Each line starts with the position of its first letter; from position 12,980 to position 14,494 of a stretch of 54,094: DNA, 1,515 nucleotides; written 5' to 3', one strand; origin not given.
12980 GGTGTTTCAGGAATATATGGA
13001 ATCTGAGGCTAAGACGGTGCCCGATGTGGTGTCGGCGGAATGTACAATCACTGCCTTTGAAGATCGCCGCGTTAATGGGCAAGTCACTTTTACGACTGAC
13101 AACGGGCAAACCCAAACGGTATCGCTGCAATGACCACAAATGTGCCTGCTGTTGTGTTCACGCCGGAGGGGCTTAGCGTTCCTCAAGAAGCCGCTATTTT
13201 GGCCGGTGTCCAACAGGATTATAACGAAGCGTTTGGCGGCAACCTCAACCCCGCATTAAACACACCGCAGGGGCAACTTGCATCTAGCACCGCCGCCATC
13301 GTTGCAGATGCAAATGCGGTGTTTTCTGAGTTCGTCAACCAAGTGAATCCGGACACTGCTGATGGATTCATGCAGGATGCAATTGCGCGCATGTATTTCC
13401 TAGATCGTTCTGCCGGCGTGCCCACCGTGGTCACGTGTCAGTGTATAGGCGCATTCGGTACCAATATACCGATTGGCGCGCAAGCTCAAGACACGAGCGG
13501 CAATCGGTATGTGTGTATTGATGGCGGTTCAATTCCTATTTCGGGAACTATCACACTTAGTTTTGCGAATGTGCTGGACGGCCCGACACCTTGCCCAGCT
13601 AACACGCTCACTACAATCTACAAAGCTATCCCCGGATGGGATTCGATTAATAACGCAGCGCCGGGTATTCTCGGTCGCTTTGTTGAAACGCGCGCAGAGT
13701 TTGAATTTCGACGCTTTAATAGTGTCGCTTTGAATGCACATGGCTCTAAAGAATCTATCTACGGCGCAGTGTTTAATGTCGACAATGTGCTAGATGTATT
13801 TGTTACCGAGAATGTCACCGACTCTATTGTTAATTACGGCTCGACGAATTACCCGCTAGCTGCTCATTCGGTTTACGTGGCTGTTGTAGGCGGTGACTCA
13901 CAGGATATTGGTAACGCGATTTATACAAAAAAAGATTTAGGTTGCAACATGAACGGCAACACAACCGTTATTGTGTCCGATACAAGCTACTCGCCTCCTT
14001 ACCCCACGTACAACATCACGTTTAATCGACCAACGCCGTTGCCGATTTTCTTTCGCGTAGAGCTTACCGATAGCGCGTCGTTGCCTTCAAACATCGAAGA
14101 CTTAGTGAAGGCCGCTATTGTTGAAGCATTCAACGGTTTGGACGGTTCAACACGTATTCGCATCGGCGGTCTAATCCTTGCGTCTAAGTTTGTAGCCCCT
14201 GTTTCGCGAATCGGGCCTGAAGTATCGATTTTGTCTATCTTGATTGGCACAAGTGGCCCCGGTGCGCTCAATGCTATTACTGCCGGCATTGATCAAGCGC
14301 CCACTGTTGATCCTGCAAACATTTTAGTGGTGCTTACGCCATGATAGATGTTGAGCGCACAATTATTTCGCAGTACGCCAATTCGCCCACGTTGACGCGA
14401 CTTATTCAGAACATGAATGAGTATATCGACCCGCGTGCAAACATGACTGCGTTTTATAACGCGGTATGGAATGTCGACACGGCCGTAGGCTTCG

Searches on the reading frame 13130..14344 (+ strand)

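Call 10: search_protein_families(library=phrogs, proteins=[window:13130-14344:+], max_evalue=0.001)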
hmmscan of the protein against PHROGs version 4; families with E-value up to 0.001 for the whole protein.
window:13130-14344:+ (404 aa): 2 families
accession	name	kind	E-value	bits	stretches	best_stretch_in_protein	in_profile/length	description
phrog_6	-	tail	3.6e-59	201.8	1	1-400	53-405/548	baseplate wedge subunit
phrog_30339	-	unknown function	4.1e-36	125.2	1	2-129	8-135/150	-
